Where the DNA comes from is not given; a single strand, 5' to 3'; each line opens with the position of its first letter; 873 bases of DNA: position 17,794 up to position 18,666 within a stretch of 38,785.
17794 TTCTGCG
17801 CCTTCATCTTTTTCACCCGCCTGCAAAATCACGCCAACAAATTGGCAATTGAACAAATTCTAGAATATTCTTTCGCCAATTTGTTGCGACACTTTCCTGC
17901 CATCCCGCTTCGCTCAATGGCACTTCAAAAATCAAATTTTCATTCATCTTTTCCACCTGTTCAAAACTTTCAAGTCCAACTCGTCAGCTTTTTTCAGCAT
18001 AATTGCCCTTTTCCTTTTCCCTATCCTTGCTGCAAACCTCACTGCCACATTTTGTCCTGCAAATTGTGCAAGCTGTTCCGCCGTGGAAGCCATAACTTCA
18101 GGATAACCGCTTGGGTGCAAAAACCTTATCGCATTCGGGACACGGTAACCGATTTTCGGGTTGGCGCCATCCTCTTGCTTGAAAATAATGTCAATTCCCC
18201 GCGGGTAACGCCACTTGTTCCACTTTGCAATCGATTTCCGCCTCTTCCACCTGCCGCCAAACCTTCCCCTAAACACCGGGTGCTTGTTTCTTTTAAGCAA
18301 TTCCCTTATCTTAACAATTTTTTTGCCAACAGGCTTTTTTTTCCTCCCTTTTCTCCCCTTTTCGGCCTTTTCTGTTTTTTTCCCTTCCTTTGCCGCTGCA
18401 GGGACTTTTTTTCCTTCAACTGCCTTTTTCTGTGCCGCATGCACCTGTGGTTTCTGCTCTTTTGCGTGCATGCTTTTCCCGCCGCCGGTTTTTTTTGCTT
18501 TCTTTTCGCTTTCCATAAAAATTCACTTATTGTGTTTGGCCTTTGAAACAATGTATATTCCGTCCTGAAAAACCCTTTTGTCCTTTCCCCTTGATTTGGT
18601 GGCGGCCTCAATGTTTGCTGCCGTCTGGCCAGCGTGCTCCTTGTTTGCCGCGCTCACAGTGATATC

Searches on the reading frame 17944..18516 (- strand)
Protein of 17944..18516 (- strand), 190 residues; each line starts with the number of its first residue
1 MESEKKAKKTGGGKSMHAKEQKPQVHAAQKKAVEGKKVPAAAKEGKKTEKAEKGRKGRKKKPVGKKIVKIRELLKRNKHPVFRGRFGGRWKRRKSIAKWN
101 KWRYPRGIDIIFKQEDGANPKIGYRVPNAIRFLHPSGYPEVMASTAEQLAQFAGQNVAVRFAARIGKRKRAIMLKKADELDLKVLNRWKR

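Call 50: find_encoding_contigs(protein=window:17944-18516:-, flank=6000, max_places=8)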
Protein window:17944-18516:- (190 aa): 3 contigs read that carry it; 3 places shown.
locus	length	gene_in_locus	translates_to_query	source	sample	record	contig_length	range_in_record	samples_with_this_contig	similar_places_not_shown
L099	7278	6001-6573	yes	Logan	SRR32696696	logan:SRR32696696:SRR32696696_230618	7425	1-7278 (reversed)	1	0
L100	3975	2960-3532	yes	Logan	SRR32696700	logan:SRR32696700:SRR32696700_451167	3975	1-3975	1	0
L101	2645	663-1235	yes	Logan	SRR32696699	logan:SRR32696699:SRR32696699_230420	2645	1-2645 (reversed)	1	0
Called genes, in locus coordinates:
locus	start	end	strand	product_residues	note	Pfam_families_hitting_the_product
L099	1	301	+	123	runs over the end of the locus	PF00203:Ribosomal_S19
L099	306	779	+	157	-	PF00237:Ribosomal_L22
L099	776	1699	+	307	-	PF07650:KH_2, PF00189:Ribosomal_S3_C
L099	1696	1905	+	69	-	PF00831:Ribosomal_L29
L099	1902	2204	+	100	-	PF01253:SUI1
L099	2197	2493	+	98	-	PF01868:RNase_P-MRP_p29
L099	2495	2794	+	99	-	PF00366:Ribosomal_S17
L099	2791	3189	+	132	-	PF00238:Ribosomal_L14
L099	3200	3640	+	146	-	PF16906:Ribosomal_L26, PF00467:KOW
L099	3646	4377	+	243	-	PF00900:Ribosomal_S4e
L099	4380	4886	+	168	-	PF00281:Ribosomal_L5, PF00673:Ribosomal_L5_C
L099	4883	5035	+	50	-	-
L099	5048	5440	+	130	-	PF00410:Ribosomal_S8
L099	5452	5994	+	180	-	PF00347:Ribosomal_L6 (weak)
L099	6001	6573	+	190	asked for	PF01655:Ribosomal_L32e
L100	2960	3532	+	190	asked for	PF01655:Ribosomal_L32e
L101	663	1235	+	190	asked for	PF01655:Ribosomal_L32e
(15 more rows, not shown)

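Call 52: find_homologous_proteins(query=window:17944-18516:-, max_evalue=1e-20)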
Query window:17944-18516:- (190 aa): 51 proteins with E <= 1e-20 among 282 candidates.
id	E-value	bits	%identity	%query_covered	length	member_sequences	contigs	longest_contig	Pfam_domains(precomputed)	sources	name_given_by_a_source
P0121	7.3e-116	403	100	100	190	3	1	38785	PF01655.24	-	-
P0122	6.0e-89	315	80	100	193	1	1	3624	PF01655.24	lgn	-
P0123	6.7e-87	308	80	100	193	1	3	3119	PF01655.24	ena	-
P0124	3.9e-59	218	58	99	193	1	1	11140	PF01655.24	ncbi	-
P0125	9.2e-45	171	68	59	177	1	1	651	PF01655.24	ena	-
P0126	4.8e-41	159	65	59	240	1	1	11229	PF01655.24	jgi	-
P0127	2.8e-40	156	67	59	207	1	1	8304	PF01655.24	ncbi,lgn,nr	ncbi:MAG: hypothetical protein HYW50_04925 [Candidatus Diapherotrites archaeon]|nr:hypothetical prot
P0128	2.6e-39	153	61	59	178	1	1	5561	PF01655.24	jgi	-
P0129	3.7e-39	153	51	87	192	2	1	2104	PF01655.24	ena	-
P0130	1.4e-38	151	58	64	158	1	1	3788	PF01655.24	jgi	-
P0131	2.0e-38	150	58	66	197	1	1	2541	PF01655.24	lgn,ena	-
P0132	1.6e-37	147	48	97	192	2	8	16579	PF01655.24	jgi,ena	-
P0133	1.4e-36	144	46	97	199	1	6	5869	PF01655.24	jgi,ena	-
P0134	4.5e-35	139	59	67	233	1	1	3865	PF01655.24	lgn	-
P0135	1.4e-34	138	56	66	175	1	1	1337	PF01655.24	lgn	-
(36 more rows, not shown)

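Call 53: find_encoding_contigs(protein=P0122, flank=4000, max_places=4)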
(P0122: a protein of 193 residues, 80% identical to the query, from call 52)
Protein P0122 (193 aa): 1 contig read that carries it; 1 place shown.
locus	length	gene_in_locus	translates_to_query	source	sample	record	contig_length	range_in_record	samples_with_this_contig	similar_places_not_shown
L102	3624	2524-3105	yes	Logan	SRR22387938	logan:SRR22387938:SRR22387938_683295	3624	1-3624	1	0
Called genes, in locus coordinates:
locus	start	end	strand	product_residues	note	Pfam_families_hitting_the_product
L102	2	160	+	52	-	?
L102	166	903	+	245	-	PF00900:Ribosomal_S4e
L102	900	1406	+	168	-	PF00281:Ribosomal_L5, PF00673:Ribosomal_L5_C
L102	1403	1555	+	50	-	-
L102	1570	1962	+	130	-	PF00410:Ribosomal_S8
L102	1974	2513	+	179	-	PF00347:Ribosomal_L6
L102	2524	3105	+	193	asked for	PF01655:Ribosomal_L32e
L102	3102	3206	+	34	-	-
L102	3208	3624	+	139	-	?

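Call 54: find_encoding_contigs(protein=P0123, flank=4000, max_places=4)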
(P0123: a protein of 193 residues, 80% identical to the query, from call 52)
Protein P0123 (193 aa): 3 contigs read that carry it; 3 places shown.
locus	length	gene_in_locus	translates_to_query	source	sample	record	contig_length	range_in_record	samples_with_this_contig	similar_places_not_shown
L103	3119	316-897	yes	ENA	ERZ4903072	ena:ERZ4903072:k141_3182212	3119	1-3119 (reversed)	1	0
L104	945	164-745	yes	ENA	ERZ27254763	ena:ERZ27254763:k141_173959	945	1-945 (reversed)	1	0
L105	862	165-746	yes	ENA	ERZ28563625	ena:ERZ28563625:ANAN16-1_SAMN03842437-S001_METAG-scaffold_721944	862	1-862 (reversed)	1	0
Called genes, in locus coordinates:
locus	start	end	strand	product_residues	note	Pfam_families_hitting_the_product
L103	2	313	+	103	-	?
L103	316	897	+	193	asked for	PF01655:Ribosomal_L32e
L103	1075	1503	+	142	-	PF01280:Ribosomal_L19e, PF25476:Ribosomal_L19e_C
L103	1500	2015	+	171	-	PF17144:Ribosomal_L5e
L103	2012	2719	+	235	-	PF00333:Ribosomal_S5, PF03719:Ribosomal_S5_C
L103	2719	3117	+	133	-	?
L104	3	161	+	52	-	?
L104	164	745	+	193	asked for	PF01655:Ribosomal_L32e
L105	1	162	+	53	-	?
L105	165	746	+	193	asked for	PF01655:Ribosomal_L32e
